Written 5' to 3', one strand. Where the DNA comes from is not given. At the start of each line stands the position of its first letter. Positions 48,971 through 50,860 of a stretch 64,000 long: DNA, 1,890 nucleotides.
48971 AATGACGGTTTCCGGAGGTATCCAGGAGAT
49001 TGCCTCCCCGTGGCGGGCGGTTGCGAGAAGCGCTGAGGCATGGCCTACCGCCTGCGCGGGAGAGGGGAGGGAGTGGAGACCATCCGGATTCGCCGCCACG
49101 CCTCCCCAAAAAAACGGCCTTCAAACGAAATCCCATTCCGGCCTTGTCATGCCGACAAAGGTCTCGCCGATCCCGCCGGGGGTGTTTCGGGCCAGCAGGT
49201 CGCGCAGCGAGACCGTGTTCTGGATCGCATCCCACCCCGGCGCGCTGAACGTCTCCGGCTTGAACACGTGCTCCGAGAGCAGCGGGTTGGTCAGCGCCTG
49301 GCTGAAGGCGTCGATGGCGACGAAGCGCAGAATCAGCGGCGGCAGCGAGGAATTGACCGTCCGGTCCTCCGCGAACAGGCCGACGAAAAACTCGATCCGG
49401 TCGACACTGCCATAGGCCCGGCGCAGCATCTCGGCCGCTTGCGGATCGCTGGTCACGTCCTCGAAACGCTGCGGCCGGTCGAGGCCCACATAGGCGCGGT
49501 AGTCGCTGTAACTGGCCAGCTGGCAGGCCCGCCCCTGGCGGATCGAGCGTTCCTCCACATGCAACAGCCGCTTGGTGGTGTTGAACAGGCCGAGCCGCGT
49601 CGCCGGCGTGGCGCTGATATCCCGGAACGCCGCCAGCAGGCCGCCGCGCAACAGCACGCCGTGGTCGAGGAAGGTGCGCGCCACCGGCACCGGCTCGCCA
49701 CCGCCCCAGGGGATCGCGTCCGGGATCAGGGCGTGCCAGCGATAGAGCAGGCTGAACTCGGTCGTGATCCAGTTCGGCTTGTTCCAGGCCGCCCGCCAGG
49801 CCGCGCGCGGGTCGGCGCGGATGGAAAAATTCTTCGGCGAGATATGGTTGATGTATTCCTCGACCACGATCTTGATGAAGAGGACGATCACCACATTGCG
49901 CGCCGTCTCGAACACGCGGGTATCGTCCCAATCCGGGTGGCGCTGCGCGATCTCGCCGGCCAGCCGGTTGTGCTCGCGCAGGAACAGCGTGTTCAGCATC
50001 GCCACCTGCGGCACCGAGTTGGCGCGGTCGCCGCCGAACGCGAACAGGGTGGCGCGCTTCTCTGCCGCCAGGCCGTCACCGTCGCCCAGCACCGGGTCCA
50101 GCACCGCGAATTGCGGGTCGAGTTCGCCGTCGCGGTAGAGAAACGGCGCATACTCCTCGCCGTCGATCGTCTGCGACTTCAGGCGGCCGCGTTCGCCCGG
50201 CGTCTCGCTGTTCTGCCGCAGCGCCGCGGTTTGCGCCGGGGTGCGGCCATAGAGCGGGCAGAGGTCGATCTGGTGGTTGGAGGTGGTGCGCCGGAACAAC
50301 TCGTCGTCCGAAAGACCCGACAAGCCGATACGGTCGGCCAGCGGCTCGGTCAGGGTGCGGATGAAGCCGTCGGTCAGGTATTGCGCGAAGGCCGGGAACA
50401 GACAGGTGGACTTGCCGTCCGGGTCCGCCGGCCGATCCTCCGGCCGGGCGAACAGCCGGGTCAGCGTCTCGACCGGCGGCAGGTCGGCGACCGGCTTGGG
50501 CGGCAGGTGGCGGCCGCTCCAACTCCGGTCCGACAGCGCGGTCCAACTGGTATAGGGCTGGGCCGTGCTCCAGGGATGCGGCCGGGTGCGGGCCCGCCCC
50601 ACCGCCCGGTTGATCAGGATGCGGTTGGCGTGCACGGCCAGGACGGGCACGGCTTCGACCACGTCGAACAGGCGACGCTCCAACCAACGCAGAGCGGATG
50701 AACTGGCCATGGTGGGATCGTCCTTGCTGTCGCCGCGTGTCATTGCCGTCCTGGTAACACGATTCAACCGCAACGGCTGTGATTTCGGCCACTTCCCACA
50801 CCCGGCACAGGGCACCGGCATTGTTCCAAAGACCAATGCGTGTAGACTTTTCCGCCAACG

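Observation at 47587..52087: Bacterial cyclooxygenase/alpha-dioxygenase-like heme oxygenase sandwiched between two paralogous CaiB-type CoA-transferases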

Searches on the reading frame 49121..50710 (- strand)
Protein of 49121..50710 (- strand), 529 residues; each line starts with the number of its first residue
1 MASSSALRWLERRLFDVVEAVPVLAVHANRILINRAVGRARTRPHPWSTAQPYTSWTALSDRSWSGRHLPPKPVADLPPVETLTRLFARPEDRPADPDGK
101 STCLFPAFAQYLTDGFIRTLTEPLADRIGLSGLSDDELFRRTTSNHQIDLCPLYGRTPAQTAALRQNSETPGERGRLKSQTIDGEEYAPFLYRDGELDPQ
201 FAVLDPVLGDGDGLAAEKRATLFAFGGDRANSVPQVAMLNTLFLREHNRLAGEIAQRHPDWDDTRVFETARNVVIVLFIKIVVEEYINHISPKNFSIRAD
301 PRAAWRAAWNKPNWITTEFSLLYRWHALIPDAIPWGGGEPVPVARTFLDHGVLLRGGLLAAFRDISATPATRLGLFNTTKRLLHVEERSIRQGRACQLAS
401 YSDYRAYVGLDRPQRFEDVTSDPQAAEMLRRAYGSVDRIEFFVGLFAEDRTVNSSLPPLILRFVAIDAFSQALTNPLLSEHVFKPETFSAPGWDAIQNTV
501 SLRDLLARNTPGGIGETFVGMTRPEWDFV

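Call 4: search_protein_families(library=pfam, proteins=[window:49121-50710:-], max_evalue=0.01)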
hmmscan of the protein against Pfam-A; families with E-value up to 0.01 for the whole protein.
window:49121-50710:- (529 aa): 1 family
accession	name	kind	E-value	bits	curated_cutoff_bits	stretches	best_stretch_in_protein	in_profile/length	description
PF03098.20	An_peroxidase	-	2.7e-45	155.4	25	1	146-512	152-521/530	Animal haem peroxidase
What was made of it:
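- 49121..50710 (-): COX-like haem protein, 529 aa: the putative fatty-acid dioxygenase. Key residues are Gln110, Asp114 (position of COX His207), Arg229 (COX Val291), Tyr286 (COX Tyr348), Tyr323 (COX Tyr385), Trp325, His326 (COX His388, proximal ligand), Val464 (Gly526), Ala468 (Ser530) and Gln471 (Gly533). PF03098, 155 bits (call 4).
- On Peroxidase-cyclooxygenase superfamily (Pfam PF03098): 155.4 bits against a cut-off of 25, E 2.7e-45, profile positions 152-521 of 530 (call 4).
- Checked: It hits PF03098 An_peroxidase at 155 bits against a cut-off of 25 (call 4).
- PF03098 hit (call 4). It belongs to the PF03098 'haem peroxidase' family (call 4).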

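Call 5: search_protein_families(library=ncbifam, proteins=[window:49121-50710:-], max_evalue=0.01)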
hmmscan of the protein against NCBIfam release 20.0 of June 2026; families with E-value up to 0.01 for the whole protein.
window:49121-50710:- (529 aa): 0 families

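Call 6: search_solved_structures(query=window:49121-50710:-, max_evalue=0.001, show_alignments=3)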
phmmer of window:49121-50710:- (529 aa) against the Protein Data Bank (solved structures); distinct sequences matched with E-value up to 0.001: 64 (the best 60 are shown).
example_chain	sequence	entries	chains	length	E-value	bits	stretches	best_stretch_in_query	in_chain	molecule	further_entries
5kir_A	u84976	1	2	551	7.3e-45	156.6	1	40-512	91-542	Prostaglandin G/H synthase 2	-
5f1a_A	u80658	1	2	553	4.8e-44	153.9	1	40-512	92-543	Prostaglandin G/H synthase 2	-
5ikq_A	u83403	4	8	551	5e-44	153.8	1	40-512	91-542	Prostaglandin G/H synthase 2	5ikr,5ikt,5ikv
5f19_A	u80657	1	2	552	5e-44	153.8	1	40-512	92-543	Prostaglandin G/H synthase 2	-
3krk_A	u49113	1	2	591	5.4e-44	153.7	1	42-512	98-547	Prostaglandin G/H synthase 2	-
6ofy_A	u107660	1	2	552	2.4e-43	151.6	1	42-512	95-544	Prostaglandin G/H synthase 2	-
3rr3_A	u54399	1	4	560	2.8e-43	151.3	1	42-512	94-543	Prostaglandin G/H synthase 2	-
1ddx_A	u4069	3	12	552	3.2e-43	151.2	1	42-512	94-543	PROTEIN (PROSTAGLANDIN H2 SYNTHASE-2) | Prostaglandin G/H synthase 2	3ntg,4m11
4ph9_A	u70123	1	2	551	3.3e-43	151.1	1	42-512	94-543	Prostaglandin G/H synthase 2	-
3ln0_A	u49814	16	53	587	3.4e-43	151.1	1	42-512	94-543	Prostaglandin G/H synthase 2 | Prostaglandin-endoperoxide synthase 2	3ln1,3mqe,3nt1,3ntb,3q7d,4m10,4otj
3mdl_A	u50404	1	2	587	3.4e-43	151.1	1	42-512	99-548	Prostaglandin G/H synthase 2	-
4rrw_A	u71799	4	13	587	3.4e-43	151.1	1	42-512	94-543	Prostaglandin G/H synthase 2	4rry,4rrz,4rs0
4rrx_A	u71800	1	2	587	3.4e-43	151.1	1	42-512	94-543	Prostaglandin G/H synthase 2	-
3hs5_A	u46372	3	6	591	3.5e-43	151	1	42-512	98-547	Prostaglandin G/H synthase 2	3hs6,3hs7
3tzi_A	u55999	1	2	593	3.5e-43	151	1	42-512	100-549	Prostaglandin G/H synthase 2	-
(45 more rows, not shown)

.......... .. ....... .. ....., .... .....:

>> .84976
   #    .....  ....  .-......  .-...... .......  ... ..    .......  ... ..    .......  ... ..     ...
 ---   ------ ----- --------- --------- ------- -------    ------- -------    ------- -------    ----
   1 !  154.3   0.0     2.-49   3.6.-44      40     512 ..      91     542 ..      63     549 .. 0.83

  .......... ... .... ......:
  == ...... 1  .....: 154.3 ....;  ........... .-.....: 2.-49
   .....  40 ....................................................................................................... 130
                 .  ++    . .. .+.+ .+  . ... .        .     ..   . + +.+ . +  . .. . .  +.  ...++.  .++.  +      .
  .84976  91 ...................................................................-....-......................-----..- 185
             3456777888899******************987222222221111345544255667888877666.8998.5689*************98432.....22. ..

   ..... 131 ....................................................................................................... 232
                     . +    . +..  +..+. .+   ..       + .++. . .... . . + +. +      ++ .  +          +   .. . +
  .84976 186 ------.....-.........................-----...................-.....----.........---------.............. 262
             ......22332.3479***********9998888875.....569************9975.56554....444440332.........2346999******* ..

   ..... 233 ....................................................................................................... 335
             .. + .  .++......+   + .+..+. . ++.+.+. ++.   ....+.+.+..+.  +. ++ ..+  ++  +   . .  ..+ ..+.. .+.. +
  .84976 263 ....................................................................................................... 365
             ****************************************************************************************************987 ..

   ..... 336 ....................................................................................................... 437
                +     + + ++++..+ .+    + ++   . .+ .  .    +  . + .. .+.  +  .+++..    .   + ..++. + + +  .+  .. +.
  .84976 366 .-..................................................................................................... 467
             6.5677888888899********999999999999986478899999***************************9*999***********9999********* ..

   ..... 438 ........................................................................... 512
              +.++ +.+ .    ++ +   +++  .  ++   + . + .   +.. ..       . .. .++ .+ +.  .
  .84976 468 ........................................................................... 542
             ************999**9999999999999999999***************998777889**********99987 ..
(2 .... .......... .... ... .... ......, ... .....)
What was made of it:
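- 49121..50710 (-): The best PDB sequence hits are COX-2 and COX-1, E 7e-45 over residues 40-512 (call 6).
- On Cyclooxygenase / prostaglandin G/H synthase: LLYRWH aligns to LYHWH (call 6). It aligns to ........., so Asp114 occupies the His207 position (call 6). The alignment begins at COX chain residue 91 and query residue 40 (call 6).
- The alignment starts at about residue 91 of the COX chain (call 6).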

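Call 10: find_homologous_proteins(query=window:49121-50710:-, max_evalue=1e-10)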
Query window:49121-50710:- (529 aa): 3596 proteins with E <= 1e-10 among 8000 candidates; the best 120 are listed.
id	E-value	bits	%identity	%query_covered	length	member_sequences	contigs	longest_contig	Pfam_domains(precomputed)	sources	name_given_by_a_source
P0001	0.0e+0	1216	100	100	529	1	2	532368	PF03098.21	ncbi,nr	ncbi:MAG: heme peroxidase [Alphaproteobacteria bacterium]|nr:heme peroxidase [Alphaproteobacteria ba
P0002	5.8e-294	994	82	100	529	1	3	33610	PF03098.21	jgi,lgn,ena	-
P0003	3.8e-230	783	67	100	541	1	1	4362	PF03098.21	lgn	-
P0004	1.3e-214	732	65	98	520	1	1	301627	PF03098.21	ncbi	ncbi:MAG: peroxidase family protein [Pseudomonadota bacterium]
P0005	7.1e-211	719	64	98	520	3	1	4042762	PF03098.21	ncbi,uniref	ncbi:peroxidase family protein [Roseobacter sp. S98]|uniref:peroxidase family protein n=1 Tax=Roseob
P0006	1.5e-209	715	64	98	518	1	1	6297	PF03098.21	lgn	-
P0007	1.3e-208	712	63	98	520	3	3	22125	PF03098.21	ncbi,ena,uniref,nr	ncbi:peroxidase family protein [Vannielia litorea]|uniref:peroxidase family protein n=1 Tax=Vannieli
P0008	1.2e-207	709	64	98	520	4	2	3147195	PF03098.21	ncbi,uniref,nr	ncbi:peroxidase family protein [Vannielia litorea]|uniref:peroxidase family protein n=1 Tax=Vannieli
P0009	2.8e-207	708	63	98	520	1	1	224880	PF03098.21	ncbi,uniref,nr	ncbi:peroxidase family protein [uncultured Roseobacter sp.]|uniref:peroxidase family protein n=1 Tax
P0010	5.8e-207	706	63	98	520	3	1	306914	PF03098.21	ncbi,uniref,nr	ncbi:heme peroxidase [Tateyamaria omphalii]|uniref:peroxidase family protein n=1 Tax=Tateyamaria omp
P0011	6.2e-207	706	62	98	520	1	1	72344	PF03098.21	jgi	jgi:heme peroxidase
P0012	8.1e-207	706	63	98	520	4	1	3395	PF03098.21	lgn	-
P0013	2.2e-206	705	63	98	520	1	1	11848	PF03098.21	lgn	-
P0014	8.9e-206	703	63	98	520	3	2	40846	PF03098.21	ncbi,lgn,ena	-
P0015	1.1e-205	702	62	98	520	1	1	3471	PF03098.21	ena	-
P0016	4.7e-205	700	62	98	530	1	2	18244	PF03098.21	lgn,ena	-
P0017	8.3e-205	699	62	98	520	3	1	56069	PF03098.21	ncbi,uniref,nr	ncbi:heme peroxidase [Rhodobacteraceae bacterium B1Z28]|uniref:Heme peroxidase n=1 Tax=Ruegeria hali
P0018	9.7e-205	699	63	98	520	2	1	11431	PF03098.21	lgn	-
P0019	1.4e-204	699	62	98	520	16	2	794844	PF03098.21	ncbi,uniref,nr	ncbi:peroxidase family protein [uncultured Tateyamaria sp.]|uniref:peroxidase family protein n=1 Tax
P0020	1.4e-204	699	62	98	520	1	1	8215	PF03098.21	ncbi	-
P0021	9.8e-204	696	60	98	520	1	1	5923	PF03098.21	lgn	-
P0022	1.1e-203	696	62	97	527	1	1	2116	PF03098.21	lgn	-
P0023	1.2e-203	696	62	98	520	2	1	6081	PF03098.21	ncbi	ncbi:MAG: peroxidase family protein [Tateyamaria sp.]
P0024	2.0e-203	695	62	98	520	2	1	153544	PF03098.21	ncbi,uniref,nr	ncbi:peroxidase family protein [uncultured Tateyamaria sp.]|uniref:peroxidase family protein n=1 Tax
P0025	2.9e-203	694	62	98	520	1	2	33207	PF03098.21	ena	-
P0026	3.3e-203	694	63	98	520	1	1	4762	PF03098.21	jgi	-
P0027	1.0e-202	692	62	98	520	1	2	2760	PF03098.21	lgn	-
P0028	1.2e-202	692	62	98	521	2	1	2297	PF03098.21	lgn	-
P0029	3.0e-202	691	62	98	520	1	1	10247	PF03098.21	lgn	-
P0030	7.3e-202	690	62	98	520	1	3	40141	PF03098.21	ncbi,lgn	ncbi:MAG: peroxidase family protein [Pseudomonadota bacterium]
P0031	8.5e-202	689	61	98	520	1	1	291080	PF03098.21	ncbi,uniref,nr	ncbi:peroxidase family protein [uncultured Roseobacter sp.]|uniref:peroxidase family protein n=1 Tax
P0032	1.4e-201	689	62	98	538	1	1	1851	PF03098.21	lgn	-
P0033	1.9e-201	688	62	97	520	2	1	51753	PF03098.21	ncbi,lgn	ncbi:MAG: peroxidase family protein [Pseudomonadota bacterium]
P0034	3.7e-201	687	62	98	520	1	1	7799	PF03098.21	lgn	-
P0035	4.1e-201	687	63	97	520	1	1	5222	PF03098.21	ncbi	ncbi:MAG: peroxidase family protein [Pseudomonadota bacterium]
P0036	4.7e-201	687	62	98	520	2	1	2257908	PF03098.21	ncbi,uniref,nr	ncbi:peroxidase family protein [uncultured Tateyamaria sp.]|uniref:peroxidase family protein n=1 Tax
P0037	8.0e-201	686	61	98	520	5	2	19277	PF03098.21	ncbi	ncbi:MAG: peroxidase family protein [Roseobacter sp.]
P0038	1.2e-200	686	62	98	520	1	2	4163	PF03098.21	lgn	-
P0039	1.4e-200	685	60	98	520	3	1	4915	PF03098.21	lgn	-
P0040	2.3e-200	685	62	98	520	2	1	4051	PF03098.21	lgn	-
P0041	2.8e-200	684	61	98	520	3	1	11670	PF03098.21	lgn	-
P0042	2.8e-200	684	62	98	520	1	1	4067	PF03098.21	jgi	-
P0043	6.7e-200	683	61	98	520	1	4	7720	PF03098.21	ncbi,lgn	-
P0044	8.0e-200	683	62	98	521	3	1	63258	PF03098.21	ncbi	ncbi:MAG: peroxidase family protein [Pseudomonadota bacterium]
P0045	9.2e-200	683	60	98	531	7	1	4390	PF03098.21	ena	-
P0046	2.0e-199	682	62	95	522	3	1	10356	PF03098.21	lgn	-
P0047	4.0e-199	681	62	98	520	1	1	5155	PF03098.21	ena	-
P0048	4.1e-199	681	62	97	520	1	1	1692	PF03098.21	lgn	-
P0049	4.7e-199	680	61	98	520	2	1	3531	PF03098.21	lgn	-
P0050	7.8e-199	680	61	98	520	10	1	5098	PF03098.21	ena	-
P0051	2.0e-198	678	62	96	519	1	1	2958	PF03098.21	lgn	-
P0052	2.1e-198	678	61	98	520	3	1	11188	PF03098.21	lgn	-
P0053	2.4e-198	678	62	94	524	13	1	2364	PF03098.21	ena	-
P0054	3.6e-198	677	62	98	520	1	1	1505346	PF03098.21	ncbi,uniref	ncbi:peroxidase family protein [Tropicimonas sp. S265A]|uniref:peroxidase family protein n=1 Tax=Tro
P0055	1.4e-197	676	63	96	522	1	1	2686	PF03098.21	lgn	-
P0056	2.2e-197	675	60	98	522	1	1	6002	PF03098.21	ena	-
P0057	3.3e-197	674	60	98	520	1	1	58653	PF03098.21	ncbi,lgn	ncbi:MAG: peroxidase family protein [Roseobacter sp.]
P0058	4.1e-197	674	61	98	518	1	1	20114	PF03098.21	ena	-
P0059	1.2e-196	672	61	98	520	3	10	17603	PF03098.21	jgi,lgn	jgi:prostaglandin-endoperoxide synthase 2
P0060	3.4e-196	671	63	95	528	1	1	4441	PF03098.21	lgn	-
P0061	1.0e-195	669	61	98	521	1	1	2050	PF03098.21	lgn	-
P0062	2.4e-195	668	59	99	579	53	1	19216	PF03098.21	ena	-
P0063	2.7e-195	668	60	98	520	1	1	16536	PF03098.21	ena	-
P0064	1.2e-194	666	61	97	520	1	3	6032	PF03098.21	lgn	-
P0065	1.3e-194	666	61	95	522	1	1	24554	PF03098.21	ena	-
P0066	2.2e-194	665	61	98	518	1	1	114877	PF03098.21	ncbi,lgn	-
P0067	9.9e-194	663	58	100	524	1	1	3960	PF03098.21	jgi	jgi:prostaglandin-endoperoxide synthase 2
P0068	1.2e-193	663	61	98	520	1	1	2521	PF03098.21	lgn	-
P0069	2.5e-193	661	60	98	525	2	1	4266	PF03098.21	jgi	jgi:prostaglandin-endoperoxide synthase 2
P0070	4.7e-193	661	61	99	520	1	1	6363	PF03098.21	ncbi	ncbi:MAG: peroxidase family protein [Pseudomonadota bacterium]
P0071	5.9e-193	660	61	98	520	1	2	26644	PF03098.21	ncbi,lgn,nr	ncbi:MAG: heme peroxidase [Marinibacterium sp.]|nr:heme peroxidase [Marinibacterium sp.]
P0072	6.6e-193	660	61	97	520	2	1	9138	PF03098.21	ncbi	ncbi:MAG: peroxidase family protein [Pseudomonadota bacterium]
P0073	6.7e-193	660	59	99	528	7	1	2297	PF03098.21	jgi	-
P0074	8.8e-193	660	60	98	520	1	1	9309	PF03098.21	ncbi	ncbi:MAG: peroxidase family protein [Pseudomonadota bacterium]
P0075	1.6e-192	659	59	97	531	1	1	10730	PF03098.21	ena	-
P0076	2.2e-192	658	60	95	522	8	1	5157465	PF03098.21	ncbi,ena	-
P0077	3.6e-192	658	60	98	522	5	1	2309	PF03098.21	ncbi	-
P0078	4.9e-192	657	59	98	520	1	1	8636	PF03098.21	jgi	-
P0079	7.6e-192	657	62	91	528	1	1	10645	PF03098.21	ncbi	ncbi:MAG: peroxidase family protein [Pikeienuella sp.]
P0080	1.0e-191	656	60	98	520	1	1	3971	PF03098.21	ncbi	ncbi:MAG: peroxidase family protein [Pseudomonadota bacterium]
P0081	1.0e-191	656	60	98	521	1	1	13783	PF03098.21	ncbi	ncbi:MAG: peroxidase family protein [Pseudomonadota bacterium]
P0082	1.3e-191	656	59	97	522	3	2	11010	PF03098.21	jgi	jgi:prostaglandin-endoperoxide synthase 2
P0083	1.5e-191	656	60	98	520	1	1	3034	PF03098.21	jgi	-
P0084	1.7e-191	655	59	98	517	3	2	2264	PF03098.21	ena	-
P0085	2.1e-191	655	61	97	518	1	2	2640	PF03098.21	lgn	-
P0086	2.4e-191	655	61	95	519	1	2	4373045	PF03098.21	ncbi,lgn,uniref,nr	ncbi:heme peroxidase [Pikeienuella piscinae]|uniref:Heme peroxidase n=1 Tax=Pikeienuella piscinae Ta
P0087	2.5e-191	655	61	96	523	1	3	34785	PF03098.21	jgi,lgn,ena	jgi:prostaglandin-endoperoxide synthase 2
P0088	2.6e-191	655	59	98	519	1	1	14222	PF03098.21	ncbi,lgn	ncbi:MAG: peroxidase family protein [Paracoccaceae bacterium]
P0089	5.7e-191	654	59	98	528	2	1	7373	PF03098.21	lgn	-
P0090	1.5e-190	652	61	97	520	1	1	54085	PF03098.21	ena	-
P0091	2.4e-190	652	60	94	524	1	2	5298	PF03098.21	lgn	-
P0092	4.4e-190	651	60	95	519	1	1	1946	PF03098.21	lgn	-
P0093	4.7e-190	651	60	98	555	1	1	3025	PF03098.21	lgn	-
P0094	5.5e-190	650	59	98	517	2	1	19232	PF03098.21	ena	-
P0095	6.0e-190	650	61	95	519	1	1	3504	PF03098.21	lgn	-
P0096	8.4e-190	650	59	98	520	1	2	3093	PF03098.21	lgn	-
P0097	1.5e-189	649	60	98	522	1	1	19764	PF03098.21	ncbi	-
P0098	1.3e-188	646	57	98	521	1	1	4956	PF03098.21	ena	-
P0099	2.0e-188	645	59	98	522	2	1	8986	PF03098.21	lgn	-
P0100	2.5e-188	645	58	98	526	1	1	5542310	PF03098.21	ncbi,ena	-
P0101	3.1e-188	645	59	98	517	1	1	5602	PF03098.21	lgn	-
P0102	4.0e-188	644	58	98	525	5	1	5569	PF03098.21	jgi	jgi:prostaglandin-endoperoxide synthase 2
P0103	6.0e-188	644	58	98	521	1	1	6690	PF03098.21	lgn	-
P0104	6.9e-188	644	58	99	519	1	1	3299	PF03098.21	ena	-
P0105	8.5e-188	643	57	98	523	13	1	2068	PF03098.21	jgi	jgi:prostaglandin-endoperoxide synthase 2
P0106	2.2e-187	642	56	100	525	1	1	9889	PF03098.21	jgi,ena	jgi:prostaglandin-endoperoxide synthase 2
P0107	2.4e-187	642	59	96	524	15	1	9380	PF03098.21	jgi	jgi:prostaglandin-endoperoxide synthase 2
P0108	3.9e-187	641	58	98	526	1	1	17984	PF03098.21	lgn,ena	-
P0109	4.9e-187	641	62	89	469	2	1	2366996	PF03098.21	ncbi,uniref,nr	ncbi:peroxidase family protein [Cognatiyoonia koreensis]|uniref:peroxidase family protein n=1 Tax=Co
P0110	6.3e-187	640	60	94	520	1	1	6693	PF03098.21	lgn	-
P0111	7.8e-187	640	59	96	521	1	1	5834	PF03098.21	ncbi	-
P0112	8.8e-187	640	59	96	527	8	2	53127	PF03098.21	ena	-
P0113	1.4e-186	639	58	99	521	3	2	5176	PF03098.21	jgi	-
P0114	2.9e-186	638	57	98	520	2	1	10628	PF03098.21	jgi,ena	-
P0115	4.5e-186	638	58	98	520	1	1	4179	PF03098.21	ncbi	-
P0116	5.1e-186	637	57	97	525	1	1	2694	PF03098.21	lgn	-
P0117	7.5e-186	637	57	100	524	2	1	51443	PF03098.21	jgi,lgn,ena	jgi:prostaglandin-endoperoxide synthase 2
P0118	1.3e-185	636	57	98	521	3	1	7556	PF03098.21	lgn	-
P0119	3.6e-185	635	61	94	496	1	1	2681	PF03098.21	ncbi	ncbi:MAG: peroxidase family protein, partial [Pseudomonadota bacterium]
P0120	3.7e-185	635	58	98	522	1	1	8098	PF03098.21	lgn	-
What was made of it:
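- Sources name it 'heme peroxidase' or 'peroxidase family protein' (call 10). JGI labels several homologs 'prostaglandin-endoperoxide synthase 2' (call 10).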
